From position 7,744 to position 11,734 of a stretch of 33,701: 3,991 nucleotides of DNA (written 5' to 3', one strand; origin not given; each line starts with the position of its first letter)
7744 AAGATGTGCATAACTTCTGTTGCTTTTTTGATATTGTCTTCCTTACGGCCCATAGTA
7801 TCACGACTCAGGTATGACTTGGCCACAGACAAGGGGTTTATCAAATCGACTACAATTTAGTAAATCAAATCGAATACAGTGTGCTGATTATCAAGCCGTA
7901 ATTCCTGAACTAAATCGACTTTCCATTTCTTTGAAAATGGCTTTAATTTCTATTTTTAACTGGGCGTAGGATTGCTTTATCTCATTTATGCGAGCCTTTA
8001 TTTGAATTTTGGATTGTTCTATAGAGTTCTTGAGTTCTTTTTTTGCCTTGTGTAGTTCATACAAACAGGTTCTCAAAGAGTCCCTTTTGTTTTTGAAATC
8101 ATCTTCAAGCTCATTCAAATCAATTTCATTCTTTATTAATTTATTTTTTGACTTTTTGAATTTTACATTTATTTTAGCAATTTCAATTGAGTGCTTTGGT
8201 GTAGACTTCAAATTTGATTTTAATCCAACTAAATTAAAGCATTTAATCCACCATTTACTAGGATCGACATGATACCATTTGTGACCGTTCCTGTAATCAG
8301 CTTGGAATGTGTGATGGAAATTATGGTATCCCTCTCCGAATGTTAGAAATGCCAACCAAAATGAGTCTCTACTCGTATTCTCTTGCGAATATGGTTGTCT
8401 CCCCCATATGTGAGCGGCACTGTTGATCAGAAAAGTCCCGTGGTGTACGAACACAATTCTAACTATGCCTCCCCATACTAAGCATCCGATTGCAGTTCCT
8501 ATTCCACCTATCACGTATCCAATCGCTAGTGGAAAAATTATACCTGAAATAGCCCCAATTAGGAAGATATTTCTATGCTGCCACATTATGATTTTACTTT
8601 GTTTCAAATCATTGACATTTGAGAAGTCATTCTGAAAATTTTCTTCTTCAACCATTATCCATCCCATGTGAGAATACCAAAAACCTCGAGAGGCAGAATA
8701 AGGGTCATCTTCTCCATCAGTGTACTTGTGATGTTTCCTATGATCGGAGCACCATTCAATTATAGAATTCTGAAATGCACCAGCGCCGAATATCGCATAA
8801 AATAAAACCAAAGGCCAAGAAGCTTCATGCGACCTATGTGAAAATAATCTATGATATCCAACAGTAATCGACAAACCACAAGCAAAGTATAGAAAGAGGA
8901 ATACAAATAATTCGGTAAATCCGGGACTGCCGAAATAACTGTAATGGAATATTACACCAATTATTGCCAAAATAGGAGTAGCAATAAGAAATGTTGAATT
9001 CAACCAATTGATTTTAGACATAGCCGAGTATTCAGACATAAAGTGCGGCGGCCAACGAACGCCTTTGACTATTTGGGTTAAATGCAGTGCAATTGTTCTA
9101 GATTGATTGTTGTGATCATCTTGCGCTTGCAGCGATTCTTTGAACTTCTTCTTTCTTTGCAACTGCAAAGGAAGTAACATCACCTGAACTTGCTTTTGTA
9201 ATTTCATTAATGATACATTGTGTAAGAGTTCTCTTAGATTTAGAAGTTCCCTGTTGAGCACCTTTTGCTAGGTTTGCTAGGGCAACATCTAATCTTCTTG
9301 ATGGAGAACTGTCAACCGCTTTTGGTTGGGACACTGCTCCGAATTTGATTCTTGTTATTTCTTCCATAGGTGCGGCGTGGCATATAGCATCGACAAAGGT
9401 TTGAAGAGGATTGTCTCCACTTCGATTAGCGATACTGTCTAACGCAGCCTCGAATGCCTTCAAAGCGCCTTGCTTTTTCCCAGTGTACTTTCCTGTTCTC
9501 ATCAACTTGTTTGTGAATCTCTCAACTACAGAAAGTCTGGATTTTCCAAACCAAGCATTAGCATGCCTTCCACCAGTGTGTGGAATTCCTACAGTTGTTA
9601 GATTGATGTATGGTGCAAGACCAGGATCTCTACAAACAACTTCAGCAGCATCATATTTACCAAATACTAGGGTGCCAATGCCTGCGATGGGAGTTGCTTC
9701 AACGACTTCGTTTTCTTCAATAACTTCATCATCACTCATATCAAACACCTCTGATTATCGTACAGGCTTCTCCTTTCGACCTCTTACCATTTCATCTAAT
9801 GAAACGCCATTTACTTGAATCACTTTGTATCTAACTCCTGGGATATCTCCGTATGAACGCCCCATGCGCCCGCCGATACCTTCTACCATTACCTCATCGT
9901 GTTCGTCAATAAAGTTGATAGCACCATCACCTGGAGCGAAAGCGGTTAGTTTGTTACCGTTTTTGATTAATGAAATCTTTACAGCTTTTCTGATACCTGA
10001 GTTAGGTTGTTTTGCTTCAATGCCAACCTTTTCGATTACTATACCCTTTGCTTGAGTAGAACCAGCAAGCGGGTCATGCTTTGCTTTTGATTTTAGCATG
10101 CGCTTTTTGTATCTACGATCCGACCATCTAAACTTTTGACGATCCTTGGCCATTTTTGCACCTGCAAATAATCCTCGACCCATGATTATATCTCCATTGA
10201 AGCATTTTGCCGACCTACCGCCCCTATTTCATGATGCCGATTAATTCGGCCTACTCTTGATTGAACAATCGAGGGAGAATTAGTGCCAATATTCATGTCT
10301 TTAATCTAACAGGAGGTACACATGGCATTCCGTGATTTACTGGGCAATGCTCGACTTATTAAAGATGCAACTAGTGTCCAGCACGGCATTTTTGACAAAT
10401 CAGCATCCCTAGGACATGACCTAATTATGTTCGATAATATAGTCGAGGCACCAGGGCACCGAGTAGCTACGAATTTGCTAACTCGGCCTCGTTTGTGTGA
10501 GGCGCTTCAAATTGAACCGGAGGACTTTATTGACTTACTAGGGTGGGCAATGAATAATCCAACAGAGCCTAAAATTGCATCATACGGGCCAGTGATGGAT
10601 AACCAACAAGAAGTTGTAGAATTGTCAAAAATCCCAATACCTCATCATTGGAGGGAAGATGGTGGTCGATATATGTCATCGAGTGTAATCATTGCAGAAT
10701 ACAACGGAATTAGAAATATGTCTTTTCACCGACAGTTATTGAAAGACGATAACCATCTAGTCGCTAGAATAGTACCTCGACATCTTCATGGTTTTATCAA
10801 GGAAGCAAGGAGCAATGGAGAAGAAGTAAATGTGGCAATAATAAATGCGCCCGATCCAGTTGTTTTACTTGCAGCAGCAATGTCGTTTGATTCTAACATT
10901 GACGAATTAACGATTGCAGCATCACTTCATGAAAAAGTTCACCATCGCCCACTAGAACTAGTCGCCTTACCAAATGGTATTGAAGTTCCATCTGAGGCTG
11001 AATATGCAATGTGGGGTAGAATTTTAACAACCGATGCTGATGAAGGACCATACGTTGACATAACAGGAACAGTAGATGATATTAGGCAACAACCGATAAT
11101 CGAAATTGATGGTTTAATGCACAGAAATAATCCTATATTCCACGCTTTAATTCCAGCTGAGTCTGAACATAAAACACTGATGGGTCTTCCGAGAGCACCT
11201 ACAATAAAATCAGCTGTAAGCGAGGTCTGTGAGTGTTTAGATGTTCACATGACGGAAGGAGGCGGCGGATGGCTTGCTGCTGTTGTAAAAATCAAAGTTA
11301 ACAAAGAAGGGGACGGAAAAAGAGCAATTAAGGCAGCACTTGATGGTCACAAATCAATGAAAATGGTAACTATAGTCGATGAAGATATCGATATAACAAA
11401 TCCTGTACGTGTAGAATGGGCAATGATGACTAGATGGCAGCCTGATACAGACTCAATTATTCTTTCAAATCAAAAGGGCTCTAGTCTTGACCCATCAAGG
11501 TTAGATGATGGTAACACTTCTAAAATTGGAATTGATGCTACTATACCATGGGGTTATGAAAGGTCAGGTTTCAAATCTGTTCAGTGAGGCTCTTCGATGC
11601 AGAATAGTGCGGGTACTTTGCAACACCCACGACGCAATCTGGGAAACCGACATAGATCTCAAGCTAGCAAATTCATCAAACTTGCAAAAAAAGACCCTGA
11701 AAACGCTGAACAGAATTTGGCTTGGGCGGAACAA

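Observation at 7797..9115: Delta-9 fatty-acid desaturase inserted between S7 and EF-2 in the archaeal S12-S7-EF-2 cluster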

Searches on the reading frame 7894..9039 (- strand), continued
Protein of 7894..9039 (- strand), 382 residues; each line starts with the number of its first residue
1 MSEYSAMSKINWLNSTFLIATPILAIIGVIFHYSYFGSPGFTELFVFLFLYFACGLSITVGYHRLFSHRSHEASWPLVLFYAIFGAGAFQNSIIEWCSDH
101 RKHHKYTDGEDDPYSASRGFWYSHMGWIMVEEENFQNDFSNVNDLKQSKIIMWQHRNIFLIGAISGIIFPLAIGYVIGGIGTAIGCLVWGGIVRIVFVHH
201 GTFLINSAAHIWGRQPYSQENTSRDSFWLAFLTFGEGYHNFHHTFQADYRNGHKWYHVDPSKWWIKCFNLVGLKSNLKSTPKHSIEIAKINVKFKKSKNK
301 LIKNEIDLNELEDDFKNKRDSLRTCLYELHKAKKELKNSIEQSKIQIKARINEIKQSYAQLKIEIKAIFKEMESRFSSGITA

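Call 55: predict_structure(alignment_id=A1)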
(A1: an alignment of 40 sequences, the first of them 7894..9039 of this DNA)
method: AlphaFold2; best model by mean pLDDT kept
length: 382 residues; sequences in the alignment: 40
mean_pLDDT: 80.9   pTM: 0.73
mean pLDDT of the five models: 80.9, 80.9, 78.9, 76.1, 75.6
residues with pLDDT >= 90: 112; 70-90: 207; 50-70: 43; < 50: 20
segments of 3 or more residues with pLDDT < 50: 1-5, 215-218, 221-223, 239-241, 244-248
pLDDT, mean of each block of 10 residues (from residue 1): 55 86 95 94 95 90 86 89 86 89 83 81 81 72 92 94 93 96 96 89 73 55 62 65 47 59 79 67 74 81 83 84 81 83 88 91 87 77 54
secondary structure, 60 per line:
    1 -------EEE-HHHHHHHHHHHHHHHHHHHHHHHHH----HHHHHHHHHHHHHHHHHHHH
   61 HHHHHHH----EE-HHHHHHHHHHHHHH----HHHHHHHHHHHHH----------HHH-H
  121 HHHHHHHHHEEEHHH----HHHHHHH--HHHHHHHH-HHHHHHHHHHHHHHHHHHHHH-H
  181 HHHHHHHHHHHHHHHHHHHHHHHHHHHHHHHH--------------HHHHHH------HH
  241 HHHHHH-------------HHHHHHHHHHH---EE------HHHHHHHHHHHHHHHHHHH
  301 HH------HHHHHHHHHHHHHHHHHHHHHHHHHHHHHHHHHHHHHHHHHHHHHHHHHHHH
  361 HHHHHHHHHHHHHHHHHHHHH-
elements in order: E8-10 H12-36 H41-67 H75-88 H93-105 H120-129 E130-132 H140-146 H149-156 H158-178 H180-212 H227-232 H239-246 H260-270 H282-302 H309-381

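Call 58: fold_search(model_id=the predicted structure, library=pdb)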
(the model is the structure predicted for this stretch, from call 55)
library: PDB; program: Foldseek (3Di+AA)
matches with E <= 10: 124; with E <= 0.001: 4
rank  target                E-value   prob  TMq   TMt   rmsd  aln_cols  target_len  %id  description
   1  4ymk_A                1.0e-13  1.00  0.62  0.73   4.0       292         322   30  Crystal Structure of Stearoyl-Coenzyme A Desaturase 1 (released 2015-06-24)
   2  6wf2_A                1.0e-13  1.00  0.62  0.73   4.0       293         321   30  Crystal structure of mouse SCD1 with a diiron center (released 2020-06-17)
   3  4zyo                  1.2e-13  1.00  0.60  0.75   4.2       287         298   31  Crystal Structure of Human Integral Membrane Stearoyl-CoA Desaturase with Substrate (released 2015-06-17)
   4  4ymk_D                2.4e-13  1.00  0.61  0.74   4.0       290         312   30  Crystal Structure of Stearoyl-Coenzyme A Desaturase 1 (released 2015-06-24)
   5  8xks_K                2.7e-01  0.77  0.25  0.26  13.4       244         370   13  The cryo-EM structure of Orf2971-FtsHi motor complex (released 2024-12-04)
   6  4ry2_B                8.9e-01  0.23  0.18  0.12  14.2       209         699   16  Crystal structure of the peptidase-containing ABC transporter PCAT1 (released 2015-07-22)
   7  8vp5_B                8.9e-01  0.21  0.18  0.12  14.1       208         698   16  Cryo-EM structure of the ABC transporter PCAT1 bound with ADP and Substrate (released 2024-10-30)
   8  6z10_A                1.3e+00  0.07  0.14  0.16  21.3       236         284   12  Crystal structure of a humanized (K18E, K269N) rat succinate receptor SUCNR1 (GPR91) in complex with a nanobody and an (released 2020-09-16)
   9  6rnk_A                1.3e+00  0.07  0.14  0.16  21.2       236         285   11  Crystal structure of a humanized (K18E, K269N) rat succinate receptor SUCNR1 (GPR91) in complex with a nanobody and an (released 2019-08-14)
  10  6v9z_A                1.3e+00  0.20  0.18  0.12  14.2       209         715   18  Cryo-EM structure of PCAT1 bound to its CtA peptide substrate (released 2020-01-22)
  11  8vp9_A                1.5e+00  0.14  0.18  0.12  16.3       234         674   14  Cryo-EM structure of the cysteine-free ABC transporter PCAT1 bound with ADP and Substrate (released 2024-10-30)
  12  4ry2_A                1.6e+00  0.15  0.19  0.12  15.4       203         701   13  Crystal structure of the peptidase-containing ABC transporter PCAT1 (released 2015-07-22)
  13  8vp9_B                1.7e+00  0.14  0.18  0.12  15.0       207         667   15  Cryo-EM structure of the cysteine-free ABC transporter PCAT1 bound with ADP and Substrate (released 2024-10-30)
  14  9azl_A                1.9e+00  0.16  0.19  0.12  13.9       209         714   18  Cryo-EM structure of the ABC transporter PCAT1 bound with MgADP class1 (released 2024-10-30)
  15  8vp6_B                2.0e+00  0.11  0.18  0.13  16.4       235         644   15  Cryo-EM structure of the ABC transporter PCAT1 bound with Mg_class_2 (released 2024-10-30)
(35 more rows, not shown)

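Call 65: search_protein_families(library=ncbifam, proteins=[P0281, P0146, P0342, P0294, P0271, P0349], max_evalue=0.00001)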
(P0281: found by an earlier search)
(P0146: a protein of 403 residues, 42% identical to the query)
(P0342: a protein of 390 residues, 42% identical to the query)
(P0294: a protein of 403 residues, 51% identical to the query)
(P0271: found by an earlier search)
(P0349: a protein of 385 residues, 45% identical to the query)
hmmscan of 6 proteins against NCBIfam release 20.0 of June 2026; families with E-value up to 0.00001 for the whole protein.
P0281 (392 aa): 1 family
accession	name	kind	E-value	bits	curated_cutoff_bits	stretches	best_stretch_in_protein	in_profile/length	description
NF049918.1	DesA_fam_desat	equivalog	1.5e-17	63.8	400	1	54-359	20-327/385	DesA family fatty acid desaturase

P0146 (403 aa): 1 family
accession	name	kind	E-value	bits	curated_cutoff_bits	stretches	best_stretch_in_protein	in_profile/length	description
NF049918.1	DesA_fam_desat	equivalog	1.2e-20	74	400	1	55-395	8-348/385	DesA family fatty acid desaturase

P0342 (390 aa): 1 family
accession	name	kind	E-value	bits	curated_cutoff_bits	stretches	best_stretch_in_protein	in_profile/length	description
NF049918.1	DesA_fam_desat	equivalog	1.9e-25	89.8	400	1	57-365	23-326/385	DesA family fatty acid desaturase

P0294 (403 aa): 1 family
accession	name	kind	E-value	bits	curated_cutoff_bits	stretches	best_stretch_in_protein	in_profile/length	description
NF049918.1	DesA_fam_desat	equivalog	6.8e-20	71.5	400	1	210-391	147-327/385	DesA family fatty acid desaturase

P0271 (388 aa): 1 family
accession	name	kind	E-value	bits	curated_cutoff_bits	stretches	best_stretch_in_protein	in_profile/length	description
NF049918.1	DesA_fam_desat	equivalog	7.6e-21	74.7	400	1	47-364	8-314/385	DesA family fatty acid desaturase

P0349 (385 aa): 1 family
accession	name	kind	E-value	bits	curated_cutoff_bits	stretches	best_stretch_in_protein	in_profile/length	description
NF049918.1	DesA_fam_desat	equivalog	5e-20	72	400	1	52-371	23-335/385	DesA family fatty acid desaturase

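Call 70: find_encoding_contigs(protein=P0298, flank=4000, max_places=1)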
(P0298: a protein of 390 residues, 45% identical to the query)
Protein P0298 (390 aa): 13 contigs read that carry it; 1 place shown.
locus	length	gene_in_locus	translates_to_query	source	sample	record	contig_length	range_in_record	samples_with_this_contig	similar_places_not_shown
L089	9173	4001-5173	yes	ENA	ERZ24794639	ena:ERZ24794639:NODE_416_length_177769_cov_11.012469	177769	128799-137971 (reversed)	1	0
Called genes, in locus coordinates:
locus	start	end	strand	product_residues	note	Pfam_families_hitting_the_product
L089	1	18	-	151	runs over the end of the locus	PF00293:NUDIX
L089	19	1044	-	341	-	-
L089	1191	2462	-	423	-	PF20695:UbiD_N (faint), PF01977:UbiD, PF20696:UbiD_C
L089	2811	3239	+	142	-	PF00164:Ribosom_S12_S23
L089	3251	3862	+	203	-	PF00177:Ribosomal_S7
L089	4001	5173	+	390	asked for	PF00487:FA_desaturase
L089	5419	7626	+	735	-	PF00009:GTP_EFTU, PF22042:EF-G_D2, PF03144:GTP_EFTU_D2, PF14492:EFG_III, PF03764:EFG_IV, PF00679:EFG_C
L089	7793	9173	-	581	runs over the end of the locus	PF00293:NUDIX, PF00348:polyprenyl_synt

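Call 71: find_encoding_contigs(protein=P0340, flank=4000, max_places=1)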
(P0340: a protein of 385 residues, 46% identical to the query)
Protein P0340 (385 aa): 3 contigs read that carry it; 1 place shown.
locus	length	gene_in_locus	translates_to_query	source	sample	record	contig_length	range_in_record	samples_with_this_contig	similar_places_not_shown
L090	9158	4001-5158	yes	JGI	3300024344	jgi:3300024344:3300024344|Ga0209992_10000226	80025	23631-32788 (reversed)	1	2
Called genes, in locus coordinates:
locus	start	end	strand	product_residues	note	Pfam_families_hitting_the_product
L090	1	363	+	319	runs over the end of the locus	-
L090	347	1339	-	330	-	PF13428:TPR_14 (faint)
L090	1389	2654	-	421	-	PF01977:UbiD, PF20696:UbiD_C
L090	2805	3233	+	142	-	PF00164:Ribosom_S12_S23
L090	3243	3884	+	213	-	PF00177:Ribosomal_S7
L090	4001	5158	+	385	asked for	PF00487:FA_desaturase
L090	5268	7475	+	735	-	PF00009:GTP_EFTU, PF22042:EF-G_D2, PF03144:GTP_EFTU_D2, PF14492:EFG_III, PF03764:EFG_IV, PF00679:EFG_C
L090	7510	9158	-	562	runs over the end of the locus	PF00293:NUDIX, PF00348:polyprenyl_synt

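Call 72: find_encoding_contigs(protein=P0331, flank=4000, max_places=1)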
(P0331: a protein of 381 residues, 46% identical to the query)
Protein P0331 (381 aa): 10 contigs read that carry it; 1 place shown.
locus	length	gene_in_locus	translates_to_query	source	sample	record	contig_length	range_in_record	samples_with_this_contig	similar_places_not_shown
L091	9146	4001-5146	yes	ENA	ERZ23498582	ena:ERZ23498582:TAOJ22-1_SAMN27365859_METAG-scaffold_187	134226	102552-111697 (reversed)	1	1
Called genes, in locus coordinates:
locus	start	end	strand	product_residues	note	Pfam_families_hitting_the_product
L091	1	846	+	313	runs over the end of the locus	PF00142:Fer4_NifH (weak), PF01656:CbiA, PF06564:CBP_BcsQ (faint), PF09140:MipZ, PF10609:ParA, PF13614:AAA_31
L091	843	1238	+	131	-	-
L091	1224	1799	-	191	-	-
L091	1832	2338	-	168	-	PF01472:PUA, PF26292:PUA_elF2D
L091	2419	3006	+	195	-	PF01557:FAA_hydrolase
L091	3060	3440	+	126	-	PF01201:Ribosomal_S8e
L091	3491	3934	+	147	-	PF01922:SRP19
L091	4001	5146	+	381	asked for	PF00487:FA_desaturase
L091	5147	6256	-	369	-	PF01063:Aminotran_4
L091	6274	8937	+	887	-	PF03104:DNA_pol_B_exo1, PF00136:DNA_pol_B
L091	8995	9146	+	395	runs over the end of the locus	PF00801:PKD (faint), PF18911:PKD_4, PF22352:K319L-like_PKD (faint)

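Call 73: find_encoding_contigs(protein=P0372, flank=4000, max_places=1)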
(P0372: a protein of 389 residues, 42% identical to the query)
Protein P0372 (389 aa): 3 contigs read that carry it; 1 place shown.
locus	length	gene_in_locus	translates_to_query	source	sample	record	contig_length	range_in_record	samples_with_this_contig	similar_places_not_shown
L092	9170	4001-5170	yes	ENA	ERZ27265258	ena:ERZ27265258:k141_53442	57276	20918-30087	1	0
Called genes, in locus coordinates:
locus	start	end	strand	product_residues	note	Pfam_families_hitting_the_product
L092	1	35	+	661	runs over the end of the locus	PF16889:Hepar_II_III_N, PF07940:Hepar_II_III_C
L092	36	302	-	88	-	-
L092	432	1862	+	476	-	PF13579:Glyco_trans_4_4, PF13439:Glyco_transf_4, PF00534:Glycos_transf_1, PF13692:Glyco_trans_1_4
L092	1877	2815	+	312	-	PF01370:Epimerase, PF02719:Polysacc_synt_2, PF04321:RmlD_sub_bind, PF05368:NmrA, PF01073:3Beta_HSD, PF07993:NAD_binding_4, PF13460:NAD_binding_10, PF16363:GDP_Man_Dehyd, +2 more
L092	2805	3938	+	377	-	PF04116:FA_hydroxylase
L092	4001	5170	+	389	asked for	PF00487:FA_desaturase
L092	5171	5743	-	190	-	PF00994:MoCF_biosynth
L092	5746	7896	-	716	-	PF06695:Sm_multidrug_ex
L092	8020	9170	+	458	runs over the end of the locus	PF07969:Amidohydro_3 (faint), PF01979:Amidohydro_1, PF12890:DHOase (weak)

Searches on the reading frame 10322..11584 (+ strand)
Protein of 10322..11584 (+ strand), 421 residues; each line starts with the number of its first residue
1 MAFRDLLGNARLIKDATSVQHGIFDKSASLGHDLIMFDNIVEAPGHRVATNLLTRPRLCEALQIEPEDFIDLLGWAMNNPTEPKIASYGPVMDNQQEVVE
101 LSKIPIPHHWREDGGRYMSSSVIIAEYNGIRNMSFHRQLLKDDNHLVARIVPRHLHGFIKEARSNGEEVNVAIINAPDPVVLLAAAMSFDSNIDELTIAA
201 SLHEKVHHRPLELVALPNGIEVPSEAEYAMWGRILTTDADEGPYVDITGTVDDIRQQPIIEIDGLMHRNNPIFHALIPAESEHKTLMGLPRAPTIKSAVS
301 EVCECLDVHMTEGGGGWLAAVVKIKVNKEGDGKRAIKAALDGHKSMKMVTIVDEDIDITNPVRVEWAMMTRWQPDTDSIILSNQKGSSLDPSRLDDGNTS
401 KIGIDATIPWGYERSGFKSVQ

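Call 5: search_protein_families(library=pfam, proteins=[window:10322-11584:+])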
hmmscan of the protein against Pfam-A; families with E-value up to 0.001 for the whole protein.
window:10322-11584:+ (421 aa): 2 families
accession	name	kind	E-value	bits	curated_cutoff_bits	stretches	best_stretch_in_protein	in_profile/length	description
PF01977.22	UbiD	-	7.4e-45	153.1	23.3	1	89-279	8-204/206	3-octaprenyl-4-hydroxybenzoate carboxy-lyase Rift-related domain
PF20696.2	UbiD_C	-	3.2e-32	111.6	24.2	1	285-406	2-127/127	3-octaprenyl-4-hydroxybenzoate carboxy-lyase C-terminal domain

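Call 68: search_protein_families(library=ncbifam, proteins=[window:10322-11584:+], max_evalue=0.1)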
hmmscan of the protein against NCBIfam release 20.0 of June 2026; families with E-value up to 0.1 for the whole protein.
window:10322-11584:+ (421 aa): 8 families
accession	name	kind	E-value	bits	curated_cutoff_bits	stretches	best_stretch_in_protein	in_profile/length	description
TIGR00148.1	TIGR00148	subfamily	5.6e-90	302.1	244.85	1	23-408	30-437/438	UbiD family decarboxylase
NF041204.1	VdcC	exception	6.2e-48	163.4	650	1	35-413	47-442/467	non-oxidative hydroxyarylic acid decarboxylases subunit C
TIGR03701.1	mena_SCO4490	equivalog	4.1e-30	104.9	495.9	1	83-383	109-416/433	menaquinone biosynthesis decarboxylase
NF008175.0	PRK10922.1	equivalog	6.4e-27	94.2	788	1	95-413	136-462/497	4-hydroxy-3-polyprenylbenzoate decarboxylase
TIGR02724.1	phenyl_P_beta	equivalog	1.3e-24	86.4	468.95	1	87-414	103-447/472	phenylphosphate carboxylase subunit beta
NF041219.1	BagN_FevL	exception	4e-15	55.3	1000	1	100-276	144-323/502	bagremycin/ferroverdin biosynthesis UbiD family decarboxylase BagN/FevL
TIGR02723.1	phenyl_P_alpha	equivalog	5e-11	41.9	564.6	1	90-395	114-427/485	phenylphosphate carboxylase subunit alpha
NF001950.0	PRK00733.1-1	equivalog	0.095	10.8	826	0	85-104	496-515/807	sodium-translocating pyrophosphatase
